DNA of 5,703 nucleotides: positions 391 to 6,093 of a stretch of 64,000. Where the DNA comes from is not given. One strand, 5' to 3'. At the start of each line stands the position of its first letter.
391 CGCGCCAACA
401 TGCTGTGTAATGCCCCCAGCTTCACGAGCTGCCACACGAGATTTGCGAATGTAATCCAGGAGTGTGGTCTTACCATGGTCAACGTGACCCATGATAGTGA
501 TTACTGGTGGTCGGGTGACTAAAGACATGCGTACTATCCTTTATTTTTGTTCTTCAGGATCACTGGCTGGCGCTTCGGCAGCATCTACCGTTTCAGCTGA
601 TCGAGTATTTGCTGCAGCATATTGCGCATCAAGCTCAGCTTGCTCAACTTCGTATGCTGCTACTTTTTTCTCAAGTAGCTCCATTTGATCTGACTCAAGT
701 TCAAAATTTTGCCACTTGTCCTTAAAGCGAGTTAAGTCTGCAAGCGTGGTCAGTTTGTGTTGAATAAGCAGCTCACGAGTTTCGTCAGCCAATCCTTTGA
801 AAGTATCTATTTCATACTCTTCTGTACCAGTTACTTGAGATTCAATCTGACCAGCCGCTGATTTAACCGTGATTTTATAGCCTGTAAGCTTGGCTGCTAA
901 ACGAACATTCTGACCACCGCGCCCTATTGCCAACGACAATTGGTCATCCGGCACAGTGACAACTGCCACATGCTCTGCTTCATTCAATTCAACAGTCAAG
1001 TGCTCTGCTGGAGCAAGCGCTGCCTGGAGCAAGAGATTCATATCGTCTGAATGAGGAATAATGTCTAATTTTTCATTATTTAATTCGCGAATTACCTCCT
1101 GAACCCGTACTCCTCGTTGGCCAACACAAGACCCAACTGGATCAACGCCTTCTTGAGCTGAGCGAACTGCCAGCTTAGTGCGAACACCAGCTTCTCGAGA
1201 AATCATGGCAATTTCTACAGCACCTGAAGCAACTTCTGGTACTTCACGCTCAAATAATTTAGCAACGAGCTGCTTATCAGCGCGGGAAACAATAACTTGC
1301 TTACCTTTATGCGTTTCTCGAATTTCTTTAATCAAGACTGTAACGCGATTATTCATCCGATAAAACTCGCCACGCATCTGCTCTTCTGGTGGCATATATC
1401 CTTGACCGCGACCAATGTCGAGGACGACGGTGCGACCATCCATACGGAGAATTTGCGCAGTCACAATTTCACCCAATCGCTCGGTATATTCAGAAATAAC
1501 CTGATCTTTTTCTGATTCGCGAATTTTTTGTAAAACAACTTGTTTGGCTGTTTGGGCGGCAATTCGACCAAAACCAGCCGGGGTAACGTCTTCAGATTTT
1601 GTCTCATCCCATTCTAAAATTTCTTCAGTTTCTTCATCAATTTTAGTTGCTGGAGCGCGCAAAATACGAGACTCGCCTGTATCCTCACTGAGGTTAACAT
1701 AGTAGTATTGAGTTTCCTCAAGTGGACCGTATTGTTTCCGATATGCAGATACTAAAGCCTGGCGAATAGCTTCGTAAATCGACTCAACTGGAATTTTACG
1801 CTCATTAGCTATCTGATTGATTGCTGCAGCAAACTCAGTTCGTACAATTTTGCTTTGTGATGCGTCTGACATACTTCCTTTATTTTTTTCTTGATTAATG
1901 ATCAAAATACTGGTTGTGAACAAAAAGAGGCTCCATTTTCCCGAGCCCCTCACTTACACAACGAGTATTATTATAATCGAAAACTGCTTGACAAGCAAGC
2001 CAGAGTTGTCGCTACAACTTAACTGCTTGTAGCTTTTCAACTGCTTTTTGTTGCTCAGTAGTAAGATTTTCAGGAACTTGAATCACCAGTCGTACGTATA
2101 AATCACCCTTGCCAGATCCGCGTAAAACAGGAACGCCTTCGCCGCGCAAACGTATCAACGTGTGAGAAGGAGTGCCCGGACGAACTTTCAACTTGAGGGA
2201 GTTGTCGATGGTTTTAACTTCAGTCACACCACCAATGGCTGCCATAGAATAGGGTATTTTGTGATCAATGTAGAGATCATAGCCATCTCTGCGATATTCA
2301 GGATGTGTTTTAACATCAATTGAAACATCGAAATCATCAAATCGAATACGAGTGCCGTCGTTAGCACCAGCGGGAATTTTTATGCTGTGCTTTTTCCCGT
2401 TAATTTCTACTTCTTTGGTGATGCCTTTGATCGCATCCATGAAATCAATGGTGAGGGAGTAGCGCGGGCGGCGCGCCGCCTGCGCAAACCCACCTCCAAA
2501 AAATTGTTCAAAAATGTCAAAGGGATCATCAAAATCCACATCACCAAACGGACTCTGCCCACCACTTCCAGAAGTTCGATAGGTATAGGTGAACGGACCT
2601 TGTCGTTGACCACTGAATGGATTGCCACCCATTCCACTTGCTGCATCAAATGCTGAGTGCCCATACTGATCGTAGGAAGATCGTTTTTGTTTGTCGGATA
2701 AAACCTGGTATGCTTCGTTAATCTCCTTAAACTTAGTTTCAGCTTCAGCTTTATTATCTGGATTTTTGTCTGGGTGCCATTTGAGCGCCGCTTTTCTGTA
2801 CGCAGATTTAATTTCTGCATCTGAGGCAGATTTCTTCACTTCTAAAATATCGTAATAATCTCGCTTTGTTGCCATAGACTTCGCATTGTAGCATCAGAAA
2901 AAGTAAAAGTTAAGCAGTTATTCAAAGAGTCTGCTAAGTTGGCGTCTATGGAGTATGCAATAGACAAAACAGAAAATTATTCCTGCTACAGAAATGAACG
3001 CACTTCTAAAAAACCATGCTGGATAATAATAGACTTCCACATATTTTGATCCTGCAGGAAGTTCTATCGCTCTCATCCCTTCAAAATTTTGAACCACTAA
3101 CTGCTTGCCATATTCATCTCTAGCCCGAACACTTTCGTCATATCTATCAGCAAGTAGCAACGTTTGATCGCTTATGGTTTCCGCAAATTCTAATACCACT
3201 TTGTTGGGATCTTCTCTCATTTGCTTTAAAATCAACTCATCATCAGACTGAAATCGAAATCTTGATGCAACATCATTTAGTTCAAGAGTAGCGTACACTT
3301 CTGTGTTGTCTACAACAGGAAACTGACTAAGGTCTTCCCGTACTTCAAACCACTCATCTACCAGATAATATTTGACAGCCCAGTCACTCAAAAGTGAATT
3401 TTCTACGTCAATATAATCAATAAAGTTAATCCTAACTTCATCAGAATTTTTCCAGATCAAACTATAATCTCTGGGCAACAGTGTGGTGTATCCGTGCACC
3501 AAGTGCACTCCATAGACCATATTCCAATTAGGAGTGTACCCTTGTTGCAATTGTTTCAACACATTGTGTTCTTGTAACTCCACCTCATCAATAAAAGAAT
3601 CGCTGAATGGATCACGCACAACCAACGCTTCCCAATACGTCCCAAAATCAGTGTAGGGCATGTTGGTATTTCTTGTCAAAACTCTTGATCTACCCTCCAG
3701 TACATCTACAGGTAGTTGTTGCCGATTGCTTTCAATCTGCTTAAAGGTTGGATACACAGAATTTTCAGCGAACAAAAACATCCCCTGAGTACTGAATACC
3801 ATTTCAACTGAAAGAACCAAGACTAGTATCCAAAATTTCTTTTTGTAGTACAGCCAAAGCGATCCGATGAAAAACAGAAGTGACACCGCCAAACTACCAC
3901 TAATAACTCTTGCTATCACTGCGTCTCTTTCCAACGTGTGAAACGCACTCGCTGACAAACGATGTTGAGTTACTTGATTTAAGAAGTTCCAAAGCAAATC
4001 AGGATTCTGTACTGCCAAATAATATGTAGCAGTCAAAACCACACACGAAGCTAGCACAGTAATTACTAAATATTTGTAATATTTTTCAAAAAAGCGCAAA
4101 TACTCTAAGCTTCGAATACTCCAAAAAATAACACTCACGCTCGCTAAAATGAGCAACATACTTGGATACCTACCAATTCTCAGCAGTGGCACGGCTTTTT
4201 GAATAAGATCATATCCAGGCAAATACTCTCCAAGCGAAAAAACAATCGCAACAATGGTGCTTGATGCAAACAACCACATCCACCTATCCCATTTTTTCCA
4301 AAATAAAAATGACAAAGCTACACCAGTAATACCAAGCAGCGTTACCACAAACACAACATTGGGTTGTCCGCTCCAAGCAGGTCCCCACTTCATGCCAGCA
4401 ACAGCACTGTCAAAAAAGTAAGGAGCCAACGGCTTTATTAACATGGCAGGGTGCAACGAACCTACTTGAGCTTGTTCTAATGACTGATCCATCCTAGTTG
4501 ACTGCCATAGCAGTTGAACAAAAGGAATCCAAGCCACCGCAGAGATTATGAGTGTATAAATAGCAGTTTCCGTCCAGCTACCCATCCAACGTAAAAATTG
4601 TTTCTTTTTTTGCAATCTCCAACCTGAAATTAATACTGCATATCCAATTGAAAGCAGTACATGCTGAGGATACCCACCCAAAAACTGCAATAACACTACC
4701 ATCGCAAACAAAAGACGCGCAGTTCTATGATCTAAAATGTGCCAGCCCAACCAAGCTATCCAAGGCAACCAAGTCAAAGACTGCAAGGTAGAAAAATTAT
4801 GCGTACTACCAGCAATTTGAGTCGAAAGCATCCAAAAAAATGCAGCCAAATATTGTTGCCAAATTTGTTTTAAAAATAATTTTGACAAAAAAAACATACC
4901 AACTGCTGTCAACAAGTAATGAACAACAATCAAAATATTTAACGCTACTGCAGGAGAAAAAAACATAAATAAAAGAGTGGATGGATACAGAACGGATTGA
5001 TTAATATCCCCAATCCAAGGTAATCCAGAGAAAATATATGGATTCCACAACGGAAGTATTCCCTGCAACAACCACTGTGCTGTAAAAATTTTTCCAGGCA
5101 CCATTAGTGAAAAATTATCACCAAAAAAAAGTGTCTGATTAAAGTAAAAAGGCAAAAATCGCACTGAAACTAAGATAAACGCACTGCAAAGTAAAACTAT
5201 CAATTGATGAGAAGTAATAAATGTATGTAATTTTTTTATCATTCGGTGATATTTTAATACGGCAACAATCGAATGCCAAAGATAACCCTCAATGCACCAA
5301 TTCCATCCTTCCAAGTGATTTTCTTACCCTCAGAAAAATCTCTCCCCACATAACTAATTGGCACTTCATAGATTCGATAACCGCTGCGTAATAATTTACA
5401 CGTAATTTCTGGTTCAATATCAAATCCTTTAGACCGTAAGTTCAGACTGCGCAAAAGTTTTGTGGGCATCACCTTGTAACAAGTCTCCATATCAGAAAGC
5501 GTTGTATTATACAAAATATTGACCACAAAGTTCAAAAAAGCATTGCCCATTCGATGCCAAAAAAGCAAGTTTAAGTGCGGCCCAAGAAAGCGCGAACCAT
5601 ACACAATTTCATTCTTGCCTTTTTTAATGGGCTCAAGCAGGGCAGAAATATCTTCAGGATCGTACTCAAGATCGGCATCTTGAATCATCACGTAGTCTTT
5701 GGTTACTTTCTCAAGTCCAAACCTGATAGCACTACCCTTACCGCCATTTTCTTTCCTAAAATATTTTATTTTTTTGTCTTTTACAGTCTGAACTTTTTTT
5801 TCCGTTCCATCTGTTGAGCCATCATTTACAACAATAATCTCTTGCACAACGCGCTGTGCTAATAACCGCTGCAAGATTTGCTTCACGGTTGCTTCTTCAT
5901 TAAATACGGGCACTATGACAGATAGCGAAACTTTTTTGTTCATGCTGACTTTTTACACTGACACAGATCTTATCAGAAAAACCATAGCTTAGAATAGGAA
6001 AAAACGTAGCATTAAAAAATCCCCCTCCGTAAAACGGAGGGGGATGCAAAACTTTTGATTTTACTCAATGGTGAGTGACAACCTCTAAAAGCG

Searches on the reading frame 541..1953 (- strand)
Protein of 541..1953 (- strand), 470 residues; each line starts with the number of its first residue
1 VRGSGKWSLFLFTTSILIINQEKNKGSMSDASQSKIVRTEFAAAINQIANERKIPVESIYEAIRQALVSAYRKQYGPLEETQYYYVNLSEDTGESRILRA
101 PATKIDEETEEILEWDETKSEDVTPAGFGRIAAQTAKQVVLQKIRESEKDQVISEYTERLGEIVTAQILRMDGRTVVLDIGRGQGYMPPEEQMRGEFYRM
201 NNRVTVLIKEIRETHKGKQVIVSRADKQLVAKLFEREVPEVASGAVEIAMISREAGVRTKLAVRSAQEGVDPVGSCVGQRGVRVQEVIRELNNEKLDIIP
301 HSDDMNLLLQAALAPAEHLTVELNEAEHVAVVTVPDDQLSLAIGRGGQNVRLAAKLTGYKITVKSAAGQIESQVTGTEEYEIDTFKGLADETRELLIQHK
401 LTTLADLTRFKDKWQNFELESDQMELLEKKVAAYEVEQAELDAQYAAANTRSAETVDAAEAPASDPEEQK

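Call 67: search_protein_families(library=pfam, proteins=[window:541-1953:-], max_evalue=0.00001)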
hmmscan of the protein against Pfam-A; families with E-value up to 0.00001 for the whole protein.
window:541-1953:- (470 aa): 2 families
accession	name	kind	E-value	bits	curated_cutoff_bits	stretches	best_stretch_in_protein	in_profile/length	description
PF13184.12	KH_5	-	5.4e-22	78.1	27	1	255-322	1-68/69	NusA-like KH domain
PF08529.16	NusA_N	-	5.6e-20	72.2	23.8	1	40-150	1-119/119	NusA N-terminal domain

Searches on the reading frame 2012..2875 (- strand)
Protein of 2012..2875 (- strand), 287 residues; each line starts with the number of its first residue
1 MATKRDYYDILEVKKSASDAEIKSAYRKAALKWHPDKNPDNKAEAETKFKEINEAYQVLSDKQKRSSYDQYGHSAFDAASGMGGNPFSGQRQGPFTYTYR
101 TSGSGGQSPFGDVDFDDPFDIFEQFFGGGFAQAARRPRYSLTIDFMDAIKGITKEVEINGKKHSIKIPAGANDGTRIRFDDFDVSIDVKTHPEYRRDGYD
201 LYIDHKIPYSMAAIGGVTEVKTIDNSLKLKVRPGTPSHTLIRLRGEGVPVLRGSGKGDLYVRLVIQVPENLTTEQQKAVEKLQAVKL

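Call 67: search_protein_families(library=pfam, proteins=[window:2012-2875:-], max_evalue=0.00001)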
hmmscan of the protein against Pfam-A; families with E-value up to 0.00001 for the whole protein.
window:2012-2875:- (287 aa): 2 families
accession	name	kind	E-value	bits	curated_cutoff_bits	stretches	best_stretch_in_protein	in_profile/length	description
PF01556.23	DnaJ_C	-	3.1e-31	108.9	26.6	1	138-268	2-152/152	DnaJ C terminal domain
PF00226.36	DnaJ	-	5.3e-29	100.5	27.8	1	6-69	1-63/63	DnaJ domain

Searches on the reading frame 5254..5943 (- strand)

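Call 13: search_protein_families(library=pfam, proteins=[window:5254-5943:-], max_evalue=0.01)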
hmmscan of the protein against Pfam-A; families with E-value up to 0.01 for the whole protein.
window:5254-5943:- (229 aa): 5 families
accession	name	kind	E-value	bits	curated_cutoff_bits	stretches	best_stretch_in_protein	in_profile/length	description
PF00535.33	Glycos_transf_2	-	1.2e-33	116.9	23.3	1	8-163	1-163/168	Glycosyl transferase family 2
PF13641.12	Glyco_tranf_2_3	-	1.1e-07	32.5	27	1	7-119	3-124/230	Glycosyltransferase like family 2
PF10111.15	Glyco_tranf_2_2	-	6.3e-07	29.6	27.3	1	8-104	1-104/276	Glycosyltransferase like family 2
PF13506.12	Glyco_transf_21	-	2.4e-05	24.3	21.7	1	73-155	22-102/174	Glycosyl transferase family 21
PF13704.12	Glyco_tranf_2_4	-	0.00024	22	27.5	1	15-91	2-81/98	Glycosyl transferase family 2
